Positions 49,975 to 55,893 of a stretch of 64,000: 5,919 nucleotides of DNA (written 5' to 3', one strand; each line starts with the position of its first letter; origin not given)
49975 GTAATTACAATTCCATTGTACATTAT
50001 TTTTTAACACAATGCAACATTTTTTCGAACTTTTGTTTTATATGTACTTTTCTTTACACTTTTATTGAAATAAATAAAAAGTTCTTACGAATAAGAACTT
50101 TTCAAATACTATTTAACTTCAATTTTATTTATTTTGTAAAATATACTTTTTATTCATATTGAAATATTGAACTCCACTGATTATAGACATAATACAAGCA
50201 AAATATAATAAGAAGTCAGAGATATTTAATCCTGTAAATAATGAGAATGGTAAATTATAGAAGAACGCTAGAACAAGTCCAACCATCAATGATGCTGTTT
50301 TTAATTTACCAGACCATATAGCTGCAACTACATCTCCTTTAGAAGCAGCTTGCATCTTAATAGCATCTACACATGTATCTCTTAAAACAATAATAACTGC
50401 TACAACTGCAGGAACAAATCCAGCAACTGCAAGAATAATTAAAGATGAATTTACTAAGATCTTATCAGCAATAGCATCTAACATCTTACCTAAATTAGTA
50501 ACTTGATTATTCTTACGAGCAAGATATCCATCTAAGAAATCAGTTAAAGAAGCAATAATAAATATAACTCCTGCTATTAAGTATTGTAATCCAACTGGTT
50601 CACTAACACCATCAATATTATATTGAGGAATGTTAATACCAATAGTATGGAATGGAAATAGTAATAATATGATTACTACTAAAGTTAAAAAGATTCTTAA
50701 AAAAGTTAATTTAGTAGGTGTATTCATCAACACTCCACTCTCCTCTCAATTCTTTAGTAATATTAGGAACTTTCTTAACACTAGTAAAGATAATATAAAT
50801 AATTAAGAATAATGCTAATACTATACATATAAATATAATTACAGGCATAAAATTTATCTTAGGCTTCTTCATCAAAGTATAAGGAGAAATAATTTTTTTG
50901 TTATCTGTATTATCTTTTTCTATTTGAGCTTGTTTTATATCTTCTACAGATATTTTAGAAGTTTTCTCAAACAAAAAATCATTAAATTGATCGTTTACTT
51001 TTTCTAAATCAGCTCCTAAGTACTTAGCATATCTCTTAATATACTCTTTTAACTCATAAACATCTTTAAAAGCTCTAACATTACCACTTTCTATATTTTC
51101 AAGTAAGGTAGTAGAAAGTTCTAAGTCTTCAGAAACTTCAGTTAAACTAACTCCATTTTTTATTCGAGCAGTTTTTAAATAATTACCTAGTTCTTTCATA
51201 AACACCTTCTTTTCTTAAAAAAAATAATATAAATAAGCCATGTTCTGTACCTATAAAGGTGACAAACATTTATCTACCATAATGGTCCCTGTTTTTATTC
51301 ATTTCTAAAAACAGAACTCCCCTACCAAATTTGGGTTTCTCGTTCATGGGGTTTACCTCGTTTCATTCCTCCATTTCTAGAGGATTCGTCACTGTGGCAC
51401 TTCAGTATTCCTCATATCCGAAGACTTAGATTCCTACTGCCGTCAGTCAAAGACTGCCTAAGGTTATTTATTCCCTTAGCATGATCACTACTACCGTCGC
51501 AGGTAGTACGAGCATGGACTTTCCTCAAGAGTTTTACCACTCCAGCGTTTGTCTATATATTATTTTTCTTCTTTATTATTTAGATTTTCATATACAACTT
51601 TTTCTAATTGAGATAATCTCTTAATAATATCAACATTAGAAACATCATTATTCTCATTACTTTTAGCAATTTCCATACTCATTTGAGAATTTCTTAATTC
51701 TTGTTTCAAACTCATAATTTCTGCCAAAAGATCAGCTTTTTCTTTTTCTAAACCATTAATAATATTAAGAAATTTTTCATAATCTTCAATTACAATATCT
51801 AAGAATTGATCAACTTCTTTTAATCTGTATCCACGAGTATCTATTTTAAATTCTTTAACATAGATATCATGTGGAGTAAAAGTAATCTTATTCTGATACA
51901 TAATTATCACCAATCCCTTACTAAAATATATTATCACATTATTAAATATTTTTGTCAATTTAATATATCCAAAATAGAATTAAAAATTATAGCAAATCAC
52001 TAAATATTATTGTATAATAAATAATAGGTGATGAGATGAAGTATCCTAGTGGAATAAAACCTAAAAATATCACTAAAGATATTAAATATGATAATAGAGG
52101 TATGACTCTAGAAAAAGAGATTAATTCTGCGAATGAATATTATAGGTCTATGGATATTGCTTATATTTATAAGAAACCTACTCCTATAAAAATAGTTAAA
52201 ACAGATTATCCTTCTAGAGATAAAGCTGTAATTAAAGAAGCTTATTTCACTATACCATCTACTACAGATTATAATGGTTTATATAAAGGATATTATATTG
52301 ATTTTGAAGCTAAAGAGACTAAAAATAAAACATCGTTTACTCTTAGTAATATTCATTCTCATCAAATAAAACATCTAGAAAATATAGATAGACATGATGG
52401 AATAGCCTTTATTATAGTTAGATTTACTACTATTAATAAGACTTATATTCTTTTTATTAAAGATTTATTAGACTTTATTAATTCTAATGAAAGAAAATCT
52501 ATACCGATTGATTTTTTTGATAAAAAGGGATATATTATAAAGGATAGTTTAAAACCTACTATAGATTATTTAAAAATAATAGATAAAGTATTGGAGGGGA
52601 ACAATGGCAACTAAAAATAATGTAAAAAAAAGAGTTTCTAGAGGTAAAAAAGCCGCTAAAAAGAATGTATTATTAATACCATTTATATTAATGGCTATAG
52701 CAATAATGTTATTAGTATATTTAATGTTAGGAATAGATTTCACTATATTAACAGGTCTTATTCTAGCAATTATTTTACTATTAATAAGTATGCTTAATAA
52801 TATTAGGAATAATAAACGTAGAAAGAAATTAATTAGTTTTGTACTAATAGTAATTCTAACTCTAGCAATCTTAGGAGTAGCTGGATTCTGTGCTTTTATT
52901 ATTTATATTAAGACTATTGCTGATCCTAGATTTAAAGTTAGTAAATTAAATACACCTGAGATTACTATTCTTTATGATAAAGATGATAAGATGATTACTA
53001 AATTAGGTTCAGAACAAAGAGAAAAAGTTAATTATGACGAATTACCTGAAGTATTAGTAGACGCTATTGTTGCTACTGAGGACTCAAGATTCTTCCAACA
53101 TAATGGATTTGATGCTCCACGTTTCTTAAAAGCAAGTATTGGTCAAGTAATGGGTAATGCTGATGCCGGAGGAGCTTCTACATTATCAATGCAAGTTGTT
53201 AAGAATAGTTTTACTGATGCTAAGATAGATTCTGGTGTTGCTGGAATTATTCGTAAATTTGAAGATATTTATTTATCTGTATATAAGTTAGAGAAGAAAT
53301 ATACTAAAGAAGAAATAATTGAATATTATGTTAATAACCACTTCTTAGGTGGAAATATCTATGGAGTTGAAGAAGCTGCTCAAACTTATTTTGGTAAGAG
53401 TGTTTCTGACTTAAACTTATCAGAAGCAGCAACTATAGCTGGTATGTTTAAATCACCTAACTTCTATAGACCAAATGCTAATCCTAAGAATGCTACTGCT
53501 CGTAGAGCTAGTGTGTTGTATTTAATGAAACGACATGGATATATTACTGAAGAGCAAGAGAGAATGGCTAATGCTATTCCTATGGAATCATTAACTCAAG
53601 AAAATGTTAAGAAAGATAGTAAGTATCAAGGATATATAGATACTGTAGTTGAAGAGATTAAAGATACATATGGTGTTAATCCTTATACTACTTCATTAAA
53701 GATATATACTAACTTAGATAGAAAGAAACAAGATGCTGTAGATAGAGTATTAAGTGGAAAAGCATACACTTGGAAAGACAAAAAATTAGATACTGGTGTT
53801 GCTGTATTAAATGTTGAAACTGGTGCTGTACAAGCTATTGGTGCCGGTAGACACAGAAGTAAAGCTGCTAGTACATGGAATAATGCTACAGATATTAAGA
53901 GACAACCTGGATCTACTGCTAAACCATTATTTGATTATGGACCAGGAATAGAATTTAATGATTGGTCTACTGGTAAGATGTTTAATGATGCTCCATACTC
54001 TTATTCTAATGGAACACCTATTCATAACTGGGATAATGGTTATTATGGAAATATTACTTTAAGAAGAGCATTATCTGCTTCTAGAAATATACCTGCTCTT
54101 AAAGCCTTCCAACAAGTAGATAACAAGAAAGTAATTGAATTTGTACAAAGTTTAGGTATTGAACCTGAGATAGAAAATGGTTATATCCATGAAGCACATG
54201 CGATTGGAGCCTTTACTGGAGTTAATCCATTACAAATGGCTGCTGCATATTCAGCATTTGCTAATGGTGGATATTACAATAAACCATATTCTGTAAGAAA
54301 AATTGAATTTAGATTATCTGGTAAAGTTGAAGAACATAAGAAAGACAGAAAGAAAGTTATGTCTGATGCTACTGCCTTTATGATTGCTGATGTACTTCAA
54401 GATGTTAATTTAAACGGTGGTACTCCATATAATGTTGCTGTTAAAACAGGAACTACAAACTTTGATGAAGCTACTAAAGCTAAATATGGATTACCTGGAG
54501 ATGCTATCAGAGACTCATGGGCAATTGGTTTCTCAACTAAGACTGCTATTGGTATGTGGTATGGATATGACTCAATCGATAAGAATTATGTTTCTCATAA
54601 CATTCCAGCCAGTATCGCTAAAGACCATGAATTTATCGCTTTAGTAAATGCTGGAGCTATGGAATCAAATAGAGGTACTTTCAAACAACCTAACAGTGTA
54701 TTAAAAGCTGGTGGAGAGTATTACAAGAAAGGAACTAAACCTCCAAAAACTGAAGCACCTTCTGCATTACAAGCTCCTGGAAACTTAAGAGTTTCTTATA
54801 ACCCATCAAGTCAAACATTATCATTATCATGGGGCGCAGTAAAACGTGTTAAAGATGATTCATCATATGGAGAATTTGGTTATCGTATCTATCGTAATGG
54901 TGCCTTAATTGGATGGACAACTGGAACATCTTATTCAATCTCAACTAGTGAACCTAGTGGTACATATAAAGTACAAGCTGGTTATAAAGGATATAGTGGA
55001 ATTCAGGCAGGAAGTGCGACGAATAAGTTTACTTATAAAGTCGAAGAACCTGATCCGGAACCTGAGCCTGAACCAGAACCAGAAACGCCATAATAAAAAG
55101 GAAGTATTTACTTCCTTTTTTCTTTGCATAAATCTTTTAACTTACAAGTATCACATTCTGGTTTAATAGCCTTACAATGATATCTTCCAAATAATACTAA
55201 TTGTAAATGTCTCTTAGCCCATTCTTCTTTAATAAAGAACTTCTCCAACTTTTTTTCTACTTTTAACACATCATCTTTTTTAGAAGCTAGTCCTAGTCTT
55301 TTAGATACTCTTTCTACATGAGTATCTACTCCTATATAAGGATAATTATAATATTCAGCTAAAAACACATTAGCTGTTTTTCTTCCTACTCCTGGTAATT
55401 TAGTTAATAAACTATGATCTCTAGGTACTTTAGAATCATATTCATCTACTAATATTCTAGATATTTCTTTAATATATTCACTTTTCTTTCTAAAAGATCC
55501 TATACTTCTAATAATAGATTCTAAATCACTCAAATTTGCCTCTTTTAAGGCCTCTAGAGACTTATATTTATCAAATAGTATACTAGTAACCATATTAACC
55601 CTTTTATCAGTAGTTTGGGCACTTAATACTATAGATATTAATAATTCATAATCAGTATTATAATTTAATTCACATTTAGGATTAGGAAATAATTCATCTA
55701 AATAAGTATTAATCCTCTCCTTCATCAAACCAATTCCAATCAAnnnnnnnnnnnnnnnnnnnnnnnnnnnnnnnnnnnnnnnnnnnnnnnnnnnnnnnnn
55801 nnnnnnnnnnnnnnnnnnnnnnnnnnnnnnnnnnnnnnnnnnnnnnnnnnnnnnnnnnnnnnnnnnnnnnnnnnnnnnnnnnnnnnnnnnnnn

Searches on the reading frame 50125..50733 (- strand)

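Call 19: search_protein_families(library=pfam, proteins=[window:50125-50733:-], max_evalue=1e-8)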
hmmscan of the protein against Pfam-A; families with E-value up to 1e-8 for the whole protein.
window:50125-50733:- (202 aa): 1 family
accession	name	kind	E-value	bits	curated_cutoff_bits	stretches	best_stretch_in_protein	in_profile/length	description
PF01066.26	CDP-OH_P_transf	-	1.1e-33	117.2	22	1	3-184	1-151/152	CDP-alcohol phosphatidyltransferase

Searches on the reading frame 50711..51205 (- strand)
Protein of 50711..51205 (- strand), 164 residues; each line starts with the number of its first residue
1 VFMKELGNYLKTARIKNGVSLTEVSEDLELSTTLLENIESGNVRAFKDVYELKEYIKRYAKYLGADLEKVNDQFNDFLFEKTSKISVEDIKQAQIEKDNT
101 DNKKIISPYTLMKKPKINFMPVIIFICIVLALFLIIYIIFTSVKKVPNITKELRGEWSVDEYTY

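Call 19: search_protein_families(library=pfam, proteins=[window:50711-51205:-], max_evalue=1e-8)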
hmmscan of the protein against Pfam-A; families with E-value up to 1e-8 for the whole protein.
window:50711-51205:- (164 aa): 1 family
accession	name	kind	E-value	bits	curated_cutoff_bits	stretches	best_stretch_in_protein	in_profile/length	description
PF13413.12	HTH_25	-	3.2e-13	49.7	24.6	1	9-69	1-61/62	Helix-turn-helix domain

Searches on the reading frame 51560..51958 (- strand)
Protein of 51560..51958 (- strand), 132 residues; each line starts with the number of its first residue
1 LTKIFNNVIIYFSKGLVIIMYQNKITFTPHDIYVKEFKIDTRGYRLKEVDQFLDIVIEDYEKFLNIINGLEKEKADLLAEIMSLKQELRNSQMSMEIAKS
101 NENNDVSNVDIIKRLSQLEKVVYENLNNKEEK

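Call 19: search_protein_families(library=pfam, proteins=[window:51560-51958:-], max_evalue=1e-8)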
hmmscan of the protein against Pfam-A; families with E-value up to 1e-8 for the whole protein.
window:51560-51958:- (132 aa): 1 family
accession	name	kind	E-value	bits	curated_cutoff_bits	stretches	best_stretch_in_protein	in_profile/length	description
PF05103.18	DivIVA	-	1e-12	48.6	28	1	27-91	1-65/131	DivIVA protein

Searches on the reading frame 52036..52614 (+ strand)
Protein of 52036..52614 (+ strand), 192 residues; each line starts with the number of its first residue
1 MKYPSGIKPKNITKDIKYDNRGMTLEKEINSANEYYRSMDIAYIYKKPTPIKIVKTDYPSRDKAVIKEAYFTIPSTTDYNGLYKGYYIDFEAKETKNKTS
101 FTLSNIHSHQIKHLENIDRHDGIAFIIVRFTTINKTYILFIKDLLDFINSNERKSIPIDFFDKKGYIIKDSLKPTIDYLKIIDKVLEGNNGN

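Call 19: search_protein_families(library=pfam, proteins=[window:52036-52614:+], max_evalue=1e-8)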
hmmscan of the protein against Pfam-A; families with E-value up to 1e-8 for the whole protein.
window:52036-52614:+ (192 aa): 1 family
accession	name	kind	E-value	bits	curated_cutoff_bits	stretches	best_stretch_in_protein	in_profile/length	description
PF03838.20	RecU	-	2.5e-59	200.3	25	1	21-183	1-162/162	Recombination protein U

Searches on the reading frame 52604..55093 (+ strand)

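Call 19: search_protein_families(library=pfam, proteins=[window:52604-55093:+], max_evalue=1e-8)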
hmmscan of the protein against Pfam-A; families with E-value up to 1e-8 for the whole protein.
window:52604-55093:+ (829 aa): 2 families
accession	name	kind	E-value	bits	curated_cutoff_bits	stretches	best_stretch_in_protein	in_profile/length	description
PF00912.28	Transgly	-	8.5e-53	178.8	27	1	129-308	3-177/178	Transglycosylase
PF00905.27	Transpeptidase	-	2.4e-34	119.4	22.1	1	399-647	3-268/299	Penicillin binding protein transpeptidase domain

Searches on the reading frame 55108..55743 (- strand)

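Call 19: search_protein_families(library=pfam, proteins=[window:55108-55743:-], max_evalue=1e-8)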
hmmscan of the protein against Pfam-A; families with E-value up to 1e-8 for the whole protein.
window:55108-55743:- (211 aa): 1 family
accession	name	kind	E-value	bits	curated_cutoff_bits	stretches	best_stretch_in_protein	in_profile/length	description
PF00730.31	HhH-GPD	-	3.2e-25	89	26.2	1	36-169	1-105/108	HhH-GPD superfamily base excision DNA repair protein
